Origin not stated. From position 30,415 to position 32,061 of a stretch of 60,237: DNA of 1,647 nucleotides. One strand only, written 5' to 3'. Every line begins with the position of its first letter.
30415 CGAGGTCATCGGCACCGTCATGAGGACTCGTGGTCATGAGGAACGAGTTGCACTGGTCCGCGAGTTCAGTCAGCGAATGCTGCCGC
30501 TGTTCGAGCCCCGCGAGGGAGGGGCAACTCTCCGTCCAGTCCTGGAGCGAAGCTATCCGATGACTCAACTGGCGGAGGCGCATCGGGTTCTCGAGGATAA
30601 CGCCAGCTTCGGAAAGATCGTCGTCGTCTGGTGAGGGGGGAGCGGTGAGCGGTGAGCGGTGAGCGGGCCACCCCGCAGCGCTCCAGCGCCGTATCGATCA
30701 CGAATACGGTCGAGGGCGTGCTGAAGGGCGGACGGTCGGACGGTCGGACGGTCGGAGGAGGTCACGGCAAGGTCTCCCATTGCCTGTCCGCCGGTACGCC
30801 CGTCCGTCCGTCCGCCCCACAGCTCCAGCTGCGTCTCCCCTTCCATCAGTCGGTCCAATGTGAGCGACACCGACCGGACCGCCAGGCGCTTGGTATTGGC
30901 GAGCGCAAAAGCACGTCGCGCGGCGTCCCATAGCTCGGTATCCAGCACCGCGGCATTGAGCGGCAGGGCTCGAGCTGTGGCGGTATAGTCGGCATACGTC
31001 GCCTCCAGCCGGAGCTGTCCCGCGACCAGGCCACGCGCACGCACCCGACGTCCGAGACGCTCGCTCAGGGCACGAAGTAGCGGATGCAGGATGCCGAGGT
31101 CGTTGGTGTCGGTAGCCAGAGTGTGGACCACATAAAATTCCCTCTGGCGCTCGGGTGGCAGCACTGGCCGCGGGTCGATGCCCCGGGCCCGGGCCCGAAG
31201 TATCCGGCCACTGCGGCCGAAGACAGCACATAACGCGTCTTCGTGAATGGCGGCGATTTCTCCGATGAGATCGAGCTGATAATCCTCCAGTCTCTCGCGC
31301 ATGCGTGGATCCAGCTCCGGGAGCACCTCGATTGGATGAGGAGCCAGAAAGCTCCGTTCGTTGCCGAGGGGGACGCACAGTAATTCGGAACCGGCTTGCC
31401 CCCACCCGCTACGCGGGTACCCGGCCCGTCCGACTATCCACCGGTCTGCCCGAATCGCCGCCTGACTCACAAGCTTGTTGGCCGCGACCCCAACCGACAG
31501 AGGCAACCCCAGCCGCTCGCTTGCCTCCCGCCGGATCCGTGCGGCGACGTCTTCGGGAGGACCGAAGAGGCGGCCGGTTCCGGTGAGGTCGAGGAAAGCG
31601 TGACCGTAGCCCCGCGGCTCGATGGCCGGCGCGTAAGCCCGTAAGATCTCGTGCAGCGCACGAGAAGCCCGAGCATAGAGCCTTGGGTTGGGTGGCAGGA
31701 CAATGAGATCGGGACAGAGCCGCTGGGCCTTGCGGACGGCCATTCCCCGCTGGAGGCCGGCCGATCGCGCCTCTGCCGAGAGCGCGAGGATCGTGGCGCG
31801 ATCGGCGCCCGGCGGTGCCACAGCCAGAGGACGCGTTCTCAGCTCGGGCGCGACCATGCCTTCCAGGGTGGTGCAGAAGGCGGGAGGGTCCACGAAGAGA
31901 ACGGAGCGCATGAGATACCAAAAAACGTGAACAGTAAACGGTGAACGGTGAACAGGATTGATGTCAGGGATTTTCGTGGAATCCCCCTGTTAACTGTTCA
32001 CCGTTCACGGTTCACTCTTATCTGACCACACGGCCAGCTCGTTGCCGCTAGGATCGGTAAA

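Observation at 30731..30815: An inverted array pair sits in frame inside imuB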

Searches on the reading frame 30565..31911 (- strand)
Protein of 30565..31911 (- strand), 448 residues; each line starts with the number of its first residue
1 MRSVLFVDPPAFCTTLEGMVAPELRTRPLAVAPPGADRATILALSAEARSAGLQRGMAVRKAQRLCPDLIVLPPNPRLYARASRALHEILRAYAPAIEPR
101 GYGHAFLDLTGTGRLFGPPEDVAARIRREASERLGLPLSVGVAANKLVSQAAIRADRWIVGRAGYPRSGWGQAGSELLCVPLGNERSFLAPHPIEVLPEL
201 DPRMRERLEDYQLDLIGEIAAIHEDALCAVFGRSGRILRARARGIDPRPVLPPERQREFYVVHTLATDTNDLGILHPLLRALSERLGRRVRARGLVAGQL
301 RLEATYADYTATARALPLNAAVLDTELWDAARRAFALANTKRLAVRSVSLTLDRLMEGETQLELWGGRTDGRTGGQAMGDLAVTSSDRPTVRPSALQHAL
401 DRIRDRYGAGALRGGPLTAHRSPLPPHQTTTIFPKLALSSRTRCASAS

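Call 7: search_protein_families(library=pfam, proteins=[window:30565-31911:-])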
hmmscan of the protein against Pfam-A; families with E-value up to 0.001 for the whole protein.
window:30565-31911:- (448 aa): 2 families
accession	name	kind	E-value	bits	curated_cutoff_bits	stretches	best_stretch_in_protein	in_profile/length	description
PF00817.25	IMS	-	4.1e-38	131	23.2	1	8-152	2-146/148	impB/mucB/samB family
PF11799.13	IMS_C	-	8.1e-12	46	20.7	1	263-364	8-109/109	impB/mucB/samB family C-terminal domain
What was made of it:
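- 30565..31911 (-): ORF of 448 aa: catalytically dead, ImuB-like Y-family DNA polymerase. Pfam IMS (E 4e-38) and IMS_C (E 8e-12) (call 7).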

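Call 8: search_protein_families(library=ncbifam, proteins=[window:30565-31911:-], max_evalue=0.001)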
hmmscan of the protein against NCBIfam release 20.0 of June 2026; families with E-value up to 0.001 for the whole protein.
window:30565-31911:- (448 aa): 10 families
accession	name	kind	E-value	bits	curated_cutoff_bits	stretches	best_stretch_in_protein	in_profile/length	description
NF003015.0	PRK03858.1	subfamily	8e-55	186.5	367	1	3-417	8-385/399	DNA polymerase IV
NF002848.0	PRK03103.1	subfamily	4.8e-51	173.5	381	1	2-399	4-395/410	DNA polymerase IV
NF002492.0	PRK01810.1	equivalog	2e-45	155.3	399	2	2-152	10-160/412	DNA polymerase IV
NF002751.0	PRK02794.1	equivalog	4.2e-44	151.1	371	1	4-415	40-415/425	DNA polymerase IV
NF002677.0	PRK02406.1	equivalog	3e-42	145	256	2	1-152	5-156/357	DNA polymerase IV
NF002882.0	PRK03348.1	equivalog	4.2e-37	128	389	1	2-370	5-358/461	DNA polymerase IV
NF010731.0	PRK14133.1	equivalog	1.4e-29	103.5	362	2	2-152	3-149/352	DNA polymerase IV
NF002883.0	PRK03352.1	equivalog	1.1e-27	97.2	330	1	2-350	5-337/347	DNA polymerase IV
NF002292.0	PRK01216.1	equivalog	8.3e-15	54.7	339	1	4-152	3-154/351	DNA polymerase IV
NF002955.0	PRK03609.1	subfamily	5.3e-10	38.8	431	1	8-158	6-156/422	translesion error-prone DNA polymerase V subunit UmuC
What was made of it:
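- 30565..31911 (-): NCBIfam Pol IV models all score below their cut-offs (call 8).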

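Call 9: find_homologous_proteins(query=window:30565-31911:-, max_evalue=0.00001)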
Query window:30565-31911:- (448 aa): 1474 proteins with E <= 0.00001 among 8000 candidates; the best 120 are listed.
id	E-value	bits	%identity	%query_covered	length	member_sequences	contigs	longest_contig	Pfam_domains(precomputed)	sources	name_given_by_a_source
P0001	1.0e-289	979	100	100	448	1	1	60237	PF11799.14,PF00817.26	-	-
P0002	1.5e-242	823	89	100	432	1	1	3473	PF11799.14,PF00817.26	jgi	jgi:DNA polymerase IV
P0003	1.9e-241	820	86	100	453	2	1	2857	PF11799.14,PF00817.26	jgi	jgi:DNA polymerase IV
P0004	7.4e-231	785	83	100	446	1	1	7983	PF11799.14,PF00817.26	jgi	jgi:DNA polymerase IV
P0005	4.8e-229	779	82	100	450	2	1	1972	PF11799.14,PF00817.26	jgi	jgi:DNA polymerase-4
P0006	1.5e-227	774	81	100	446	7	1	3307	PF11799.14,PF00817.26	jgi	jgi:DNA polymerase IV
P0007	4.0e-225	766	81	100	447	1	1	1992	PF11799.14,PF00817.26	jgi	jgi:DNA polymerase IV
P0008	5.9e-224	762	80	100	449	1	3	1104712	PF11799.14,PF00817.26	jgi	jgi:DNA polymerase-4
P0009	1.4e-222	758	80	100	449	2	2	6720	PF11799.14,PF00817.26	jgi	jgi:DNA polymerase-4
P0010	6.9e-222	755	80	100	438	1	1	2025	PF11799.14,PF00817.26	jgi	jgi:DNA polymerase-4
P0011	3.9e-220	749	79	100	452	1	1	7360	PF11799.14,PF00817.26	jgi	jgi:DNA polymerase-4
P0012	1.2e-219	748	79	100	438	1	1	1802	PF11799.14,PF00817.26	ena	-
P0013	2.0e-219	747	80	100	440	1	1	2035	PF11799.14,PF00817.26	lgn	-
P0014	3.9e-219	746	79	100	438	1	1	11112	PF11799.14,PF00817.26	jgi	jgi:DNA polymerase-4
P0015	2.0e-218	744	82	100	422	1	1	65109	PF11799.14,PF00817.26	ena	-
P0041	1.4e-213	728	79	100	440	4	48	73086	PF11799.14,PF00817.26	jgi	jgi:DNA polymerase IV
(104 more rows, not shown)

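Call 13: find_related_loci(query=window:30565-31911:-, collection=genome_contigs, flank=6000)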
Query window:30565-31911:- (448 aa) in genome_contigs; peptide patterns used: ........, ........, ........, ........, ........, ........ (x = any residue, [..] = any of these).
241 stretches matched a pattern; 145 encode a relative of the query (tblastn E <= 1e-3); the best 80 are kept; 80 distinct loci.
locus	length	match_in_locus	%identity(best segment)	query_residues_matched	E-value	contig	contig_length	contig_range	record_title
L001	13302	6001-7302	75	1-448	0e+0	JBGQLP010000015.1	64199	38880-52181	MAG: Gemmatimonadota bacterium isolate OBJ2_061818_050_35 k141_255662_length_64199_cov_28.2773, whole genome shotgun seq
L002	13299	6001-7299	77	1-448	0e+0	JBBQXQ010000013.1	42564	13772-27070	MAG: Gemmatimonadales bacterium isolate Co_metawrap_2123 Cmw_2123_k141_27688664_length_42564_cov_11.0000, whole genome s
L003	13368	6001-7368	75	1-448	0e+0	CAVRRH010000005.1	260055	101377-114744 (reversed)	MAG: uncultured Gemmatimonadales bacterium isolate MFD04850.bin.2.341 genome assembly, contig: contig_144312, whole geno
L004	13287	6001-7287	73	1-444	0e+0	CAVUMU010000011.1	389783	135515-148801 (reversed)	MAG: uncultured Gemmatimonadales bacterium isolate MFD04212.bin.1.9 genome assembly, contig: contig_443, whole genome sh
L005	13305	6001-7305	77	1-438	0e+0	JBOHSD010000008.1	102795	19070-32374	MAG: Gemmatimonadales bacterium isolate SD8036_maxbin2.bin.21_sub NODE_39_length_102795_cov_2.522198, whole genome shotg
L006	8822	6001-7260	79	1-414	0e+0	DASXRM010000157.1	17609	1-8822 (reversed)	MAG TPA_asm: Gemmatimonadales bacterium isolate SMAG_U4640 k141_639093, whole genome shotgun sequence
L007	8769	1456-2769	73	1-448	0e+0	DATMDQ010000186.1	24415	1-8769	MAG TPA_asm: Gemmatimonadales bacterium isolate SMAG_U13412 k141_1527598, whole genome shotgun sequence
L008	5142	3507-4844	70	1-448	0e+0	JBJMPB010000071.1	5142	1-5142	MAG: Gemmatimonadales bacterium isolate 12C16O_0h_50_P10_coass_bin_6 k141_296666, whole genome shotgun sequence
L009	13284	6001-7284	73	1-448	0e+0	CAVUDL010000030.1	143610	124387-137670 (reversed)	MAG: uncultured Gemmatimonadales bacterium isolate MFD02840.bin.1.159 genome assembly, contig: contig_69897, whole genom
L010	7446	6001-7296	74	1-448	0e+0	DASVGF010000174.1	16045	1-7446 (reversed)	MAG TPA_asm: Gemmatimonadales bacterium isolate SMAG_U2108 k141_159029, whole genome shotgun sequence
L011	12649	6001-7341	70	1-448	0e+0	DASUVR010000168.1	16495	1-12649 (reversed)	MAG TPA_asm: Gemmatimonadales bacterium isolate SMAG_U1820 k141_1389814, whole genome shotgun sequence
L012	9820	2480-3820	69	1-448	0e+0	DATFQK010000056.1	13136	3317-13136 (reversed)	MAG TPA_asm: Gemmatimonadales bacterium isolate SMAG_U9327 k141_1581828, whole genome shotgun sequence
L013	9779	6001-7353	69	1-448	0e+0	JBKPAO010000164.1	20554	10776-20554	MAG: Gemmatimonadota bacterium isolate GB_HAYS_MAG_00001 GB_HAYS_000000188227, whole genome shotgun sequence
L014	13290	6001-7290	71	1-448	0e+0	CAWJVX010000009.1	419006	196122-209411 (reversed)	MAG: uncultured Gemmatimonadales bacterium isolate MFD09206.bin.1.39 genome assembly, contig: contig_3947, whole genome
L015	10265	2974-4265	75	1-448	0e+0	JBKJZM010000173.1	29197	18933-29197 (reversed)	MAG: Gemmatimonadales bacterium isolate swi_bin.243 S1Ck127_13050326_flag_0_multi_11.1940_len_29197, whole genome shotgu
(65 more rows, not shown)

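Call 21: find_encoding_contigs(protein=P0001, flank=10000, max_places=2)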
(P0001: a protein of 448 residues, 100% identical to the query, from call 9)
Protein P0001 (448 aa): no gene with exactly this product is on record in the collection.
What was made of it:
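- Tried and rejected: Exact-product look-up of the window's protein: not on record (call 21).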

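Call 22: find_encoding_contigs(protein=P0003, flank=3000, max_places=1)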
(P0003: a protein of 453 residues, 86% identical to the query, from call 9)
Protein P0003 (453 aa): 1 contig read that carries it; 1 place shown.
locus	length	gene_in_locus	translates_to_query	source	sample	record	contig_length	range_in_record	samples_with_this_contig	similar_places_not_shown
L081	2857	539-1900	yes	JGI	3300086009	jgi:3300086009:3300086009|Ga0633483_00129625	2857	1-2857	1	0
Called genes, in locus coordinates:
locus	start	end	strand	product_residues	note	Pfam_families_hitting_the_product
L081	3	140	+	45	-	?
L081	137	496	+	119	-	PF00903:Glyoxalase, PF18029:Glyoxalase_6 (weak)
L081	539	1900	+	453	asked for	PF00817:IMS, PF11799:IMS_C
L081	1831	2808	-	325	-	PF08240:ADH_N, PF00107:ADH_zinc_N, PF13602:ADH_zinc_N_2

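Call 23: find_encoding_contigs(protein=P0002, flank=3000, max_places=1)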
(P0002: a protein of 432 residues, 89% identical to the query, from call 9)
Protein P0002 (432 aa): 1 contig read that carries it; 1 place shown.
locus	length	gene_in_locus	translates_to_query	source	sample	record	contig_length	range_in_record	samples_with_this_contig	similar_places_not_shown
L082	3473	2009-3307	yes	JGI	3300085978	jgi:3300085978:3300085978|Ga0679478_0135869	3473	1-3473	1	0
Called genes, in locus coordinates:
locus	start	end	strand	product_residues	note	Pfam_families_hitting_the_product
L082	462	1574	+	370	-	PF04055:Radical_SAM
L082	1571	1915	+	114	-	PF00903:Glyoxalase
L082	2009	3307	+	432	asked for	PF00817:IMS, PF11799:IMS_C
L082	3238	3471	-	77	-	?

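Call 24: find_encoding_contigs(protein=P0041, flank=10000, max_places=1)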
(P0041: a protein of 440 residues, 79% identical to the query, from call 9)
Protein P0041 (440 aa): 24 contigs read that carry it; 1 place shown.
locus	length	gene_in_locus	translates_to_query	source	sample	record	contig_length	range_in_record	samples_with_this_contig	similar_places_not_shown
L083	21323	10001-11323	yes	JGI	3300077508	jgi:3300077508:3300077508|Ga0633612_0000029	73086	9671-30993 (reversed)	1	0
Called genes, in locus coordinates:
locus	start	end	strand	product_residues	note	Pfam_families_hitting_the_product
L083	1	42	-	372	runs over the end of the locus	PF02790:COX2_TM, PF00116:COX2, PF00034:Cytochrom_C, PF13442:Cytochrome_CBB3 (weak)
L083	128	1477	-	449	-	PF05195:AMP_N, PF00557:Peptidase_M24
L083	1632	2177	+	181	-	PF03449:GreA_GreB_N, PF01272:GreA_GreB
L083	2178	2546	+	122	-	PF00166:Cpn10 (weak)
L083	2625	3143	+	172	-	-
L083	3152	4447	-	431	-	PF05359:DUF748 (faint), PF00691:OmpA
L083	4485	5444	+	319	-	PF12146:Hydrolase_4, PF00561:Abhydrolase_1, PF12697:Abhydrolase_6, PF00326:Peptidase_S9 (weak)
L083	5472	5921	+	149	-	PF06170:DUF983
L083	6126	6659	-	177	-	PF12867:DinB_2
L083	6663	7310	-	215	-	PF06736:TMEM175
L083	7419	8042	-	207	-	PF00072:Response_reg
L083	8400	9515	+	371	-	PF04055:Radical_SAM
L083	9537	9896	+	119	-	PF00903:Glyoxalase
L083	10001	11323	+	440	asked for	PF00817:IMS, PF11799:IMS_C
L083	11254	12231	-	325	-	PF08240:ADH_N, PF00107:ADH_zinc_N, PF13602:ADH_zinc_N_2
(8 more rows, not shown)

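Call 28: search_solved_structures(query=window:30565-31911:-, max_evalue=1e-10, show_alignments=2)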
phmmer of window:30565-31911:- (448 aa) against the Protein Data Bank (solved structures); distinct sequences matched with E-value up to 1e-10: 44.
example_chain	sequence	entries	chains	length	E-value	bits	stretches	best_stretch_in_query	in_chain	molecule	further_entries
7yll_A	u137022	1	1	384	1.8e-25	93.1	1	2-320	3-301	DNA polymerase IV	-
6juq_A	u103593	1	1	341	4.3e-21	78.7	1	2-310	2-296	DNA polymerase IV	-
6jup_F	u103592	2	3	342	4.3e-21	78.7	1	2-310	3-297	DNA polymerase IV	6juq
4irc_F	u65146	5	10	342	4.5e-21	78.6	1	2-291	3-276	DNA polymerase IV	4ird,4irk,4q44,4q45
4r8u_A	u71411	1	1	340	7.7e-21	77.9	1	2-291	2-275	DNA polymerase IV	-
4ir1_F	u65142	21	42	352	7.8e-21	77.8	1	2-312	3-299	DNA polymerase IV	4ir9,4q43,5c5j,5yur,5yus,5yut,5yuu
4r8u_B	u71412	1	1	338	1.1e-20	77.4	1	2-310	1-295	DNA polymerase IV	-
4dez_A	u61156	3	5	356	1.4e-15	60.6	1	4-152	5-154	DNA polymerase IV 1 | DNA polymerase IV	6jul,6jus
6jum_A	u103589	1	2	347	1.5e-15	60.4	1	4-152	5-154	DNA polymerase IV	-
6juo_A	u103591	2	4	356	1.7e-15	60.3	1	4-152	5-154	DNA polymerase IV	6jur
6jun_F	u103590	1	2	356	1.7e-15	60.2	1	4-152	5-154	DNA polymerase IV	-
4nlg_A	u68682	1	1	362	9.3e-14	54.5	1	4-157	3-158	DNA polymerase IV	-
1im4_A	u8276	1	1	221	2.2e-13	53.3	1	4-154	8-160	DBH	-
4f4y_A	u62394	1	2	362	2.3e-13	53.2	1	4-157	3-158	DNA polymerase IV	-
3gqc_A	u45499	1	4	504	2.4e-13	53.2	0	37-155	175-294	DNA repair protein REV1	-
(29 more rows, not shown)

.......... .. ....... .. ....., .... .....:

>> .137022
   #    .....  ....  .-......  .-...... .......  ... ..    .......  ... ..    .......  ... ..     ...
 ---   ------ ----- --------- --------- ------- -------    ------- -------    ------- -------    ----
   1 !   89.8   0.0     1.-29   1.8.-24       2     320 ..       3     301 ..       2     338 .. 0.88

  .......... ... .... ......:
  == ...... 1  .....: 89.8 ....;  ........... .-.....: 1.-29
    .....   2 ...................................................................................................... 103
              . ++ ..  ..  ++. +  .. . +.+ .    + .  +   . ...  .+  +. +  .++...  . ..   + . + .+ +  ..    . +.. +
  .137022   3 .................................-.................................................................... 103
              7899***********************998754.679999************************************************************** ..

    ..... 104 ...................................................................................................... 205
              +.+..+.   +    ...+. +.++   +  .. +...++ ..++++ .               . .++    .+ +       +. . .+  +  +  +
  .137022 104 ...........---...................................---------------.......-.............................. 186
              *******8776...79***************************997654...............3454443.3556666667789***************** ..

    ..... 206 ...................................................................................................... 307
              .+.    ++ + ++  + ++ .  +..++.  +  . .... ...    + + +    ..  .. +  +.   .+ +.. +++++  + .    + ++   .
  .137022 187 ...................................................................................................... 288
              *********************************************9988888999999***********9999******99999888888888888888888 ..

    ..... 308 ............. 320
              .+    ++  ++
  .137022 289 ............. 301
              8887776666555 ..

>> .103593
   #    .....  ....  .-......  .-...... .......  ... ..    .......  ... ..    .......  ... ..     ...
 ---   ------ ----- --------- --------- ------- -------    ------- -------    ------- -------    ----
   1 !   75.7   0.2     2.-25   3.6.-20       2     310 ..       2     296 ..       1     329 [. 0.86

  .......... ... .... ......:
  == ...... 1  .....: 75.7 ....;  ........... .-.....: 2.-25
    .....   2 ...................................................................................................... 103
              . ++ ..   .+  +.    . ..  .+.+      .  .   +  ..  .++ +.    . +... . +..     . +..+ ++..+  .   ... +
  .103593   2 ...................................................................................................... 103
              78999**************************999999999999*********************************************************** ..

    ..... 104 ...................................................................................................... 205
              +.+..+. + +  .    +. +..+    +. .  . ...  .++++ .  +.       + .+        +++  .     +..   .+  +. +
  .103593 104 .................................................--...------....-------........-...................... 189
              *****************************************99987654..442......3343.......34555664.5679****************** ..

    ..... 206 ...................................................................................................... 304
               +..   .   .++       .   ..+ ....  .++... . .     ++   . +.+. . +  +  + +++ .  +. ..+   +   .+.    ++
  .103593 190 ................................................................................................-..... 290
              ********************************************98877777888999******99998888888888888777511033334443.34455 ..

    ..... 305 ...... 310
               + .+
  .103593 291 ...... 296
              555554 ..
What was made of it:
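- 30565..31911 (-): Alignment to solved DinB structures shows VDMDAF changed to VDPPAF and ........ changed to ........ (call 28).
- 31366..31461 (-): Second hypervariable site of the same protein (residues 151-182). In orthologues it is filled with G-rich octamer-array peptides such as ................; it is degenerate in the window. It is an insertion relative to DinB structures (call 28).
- On ImuB (mutasome scaffold): Matches solved DinB structures (call 28). The alignment to DinB structures shows DMD changed to DPP and SIDE changed to GYGH (call 28).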

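Call 37: predict_structure(alignment_id=A1)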
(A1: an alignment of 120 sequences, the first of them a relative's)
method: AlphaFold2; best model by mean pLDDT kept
length: 448 residues; sequences in the alignment: 120
mean_pLDDT: 49.9   pTM: 0.26
mean pLDDT of the five models: 49.9, 45.8, 45.5, 42.9, 42.4
residues with pLDDT >= 90: 0; 70-90: 77; 50-70: 144; < 50: 227
segments of 3 or more residues with pLDDT < 50: 1-27, 34-36, 75-110, 135-137, 142-191, 249-257, 306-312, 358-396, 406-448
pLDDT, mean of each block of 10 residues (from residue 1): 32 29 44 50 60 70 70 47 38 31 37 59 68 53 36 28 33 26 33 62 81 76 81 81 60 49 61 70 74 65 52 56 63 62 53 51 30 28 32 47 46 35 30 27 29
secondary structure, 60 per line:
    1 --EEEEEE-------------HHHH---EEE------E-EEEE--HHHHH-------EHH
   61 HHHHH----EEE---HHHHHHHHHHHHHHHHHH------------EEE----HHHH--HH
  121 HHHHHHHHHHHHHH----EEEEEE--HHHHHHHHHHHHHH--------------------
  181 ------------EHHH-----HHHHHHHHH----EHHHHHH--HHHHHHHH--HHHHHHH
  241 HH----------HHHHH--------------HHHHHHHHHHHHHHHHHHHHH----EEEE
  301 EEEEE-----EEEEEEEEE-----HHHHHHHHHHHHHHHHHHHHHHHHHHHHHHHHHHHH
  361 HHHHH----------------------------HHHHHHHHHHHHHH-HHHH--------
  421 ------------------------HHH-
elements in order: E3-8 H22-25 E29-31 E40-43 H46-50 H59-65 E70-72 H76-93 E106-108 H113-116 H119-134 E139-144 H147-160 H202-210 H216-221 H224-231 H234-242 H253-257 H272-292 E297-305 E311-319 H325-365 H394-407 H409-412
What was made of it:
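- On Tandem-repeat-derived disordered region (Borg type): Disorder itself is only inferred, because the AF2 model was poor (call 37).
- The AlphaFold model was poor overall (mean pLDDT 50, call 37), so the low pLDDT of residues 358-396 is weak evidence.
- Tried and rejected: AlphaFold2 with the 120-orthologue alignment: poor model (mean pLDDT 50, pTM 0.26, call 37).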

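Call 52: find_related_loci(query=window:30565-31911:-, collection=metagenome_contigs, flank=1500)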
Query window:30565-31911:- (448 aa) in metagenome_contigs; peptide patterns used: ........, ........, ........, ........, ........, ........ (x = any residue, [..] = any of these).
438 stretches matched a pattern; 199 encode a relative of the query (tblastn E <= 1e-3); the best 80 are kept; 80 distinct loci.
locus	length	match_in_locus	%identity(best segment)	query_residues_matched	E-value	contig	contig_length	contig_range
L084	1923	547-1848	79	1-448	0e+0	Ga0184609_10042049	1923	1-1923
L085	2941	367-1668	79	1-448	0e+0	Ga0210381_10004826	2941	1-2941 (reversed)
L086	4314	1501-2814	78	1-448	0e+0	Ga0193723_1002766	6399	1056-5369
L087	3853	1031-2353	78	1-448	0e+0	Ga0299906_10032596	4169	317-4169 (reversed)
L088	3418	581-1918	79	1-448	0e+0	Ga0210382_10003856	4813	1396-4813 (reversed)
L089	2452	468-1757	78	1-448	0e+0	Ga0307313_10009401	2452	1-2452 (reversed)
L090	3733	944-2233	78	1-448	0e+0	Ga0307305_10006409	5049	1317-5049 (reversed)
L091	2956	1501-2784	77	1-448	0e+0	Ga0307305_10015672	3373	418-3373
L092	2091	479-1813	77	1-448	0e+0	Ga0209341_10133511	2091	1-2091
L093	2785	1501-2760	78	1-427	0e+0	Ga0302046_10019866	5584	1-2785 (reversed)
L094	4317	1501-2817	72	1-448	0e+0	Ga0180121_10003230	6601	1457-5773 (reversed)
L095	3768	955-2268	73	1-448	0e+0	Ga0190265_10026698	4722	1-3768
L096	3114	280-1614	73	1-448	0e+0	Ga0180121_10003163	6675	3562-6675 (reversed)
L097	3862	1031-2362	72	1-448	0e+0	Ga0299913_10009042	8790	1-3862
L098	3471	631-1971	70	1-448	0e+0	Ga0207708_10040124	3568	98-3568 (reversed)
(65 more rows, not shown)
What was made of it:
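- Tried and rejected: Metagenome scan for near-identical strains, to look for copy-number polymorphism: the best hits were 79% identical or less (call 52).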

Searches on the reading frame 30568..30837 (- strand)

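Call 39: search_protein_families(library=pfam, proteins=[window:30568-30837:-], max_evalue=10)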
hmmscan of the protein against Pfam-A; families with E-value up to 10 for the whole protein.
seq(90 aa): 1 family
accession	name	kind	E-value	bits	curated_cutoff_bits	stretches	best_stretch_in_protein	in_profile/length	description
PF13438.11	DUF4113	-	0.13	12.8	24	1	37-55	2-20/51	Domain of unknown function (DUF4113)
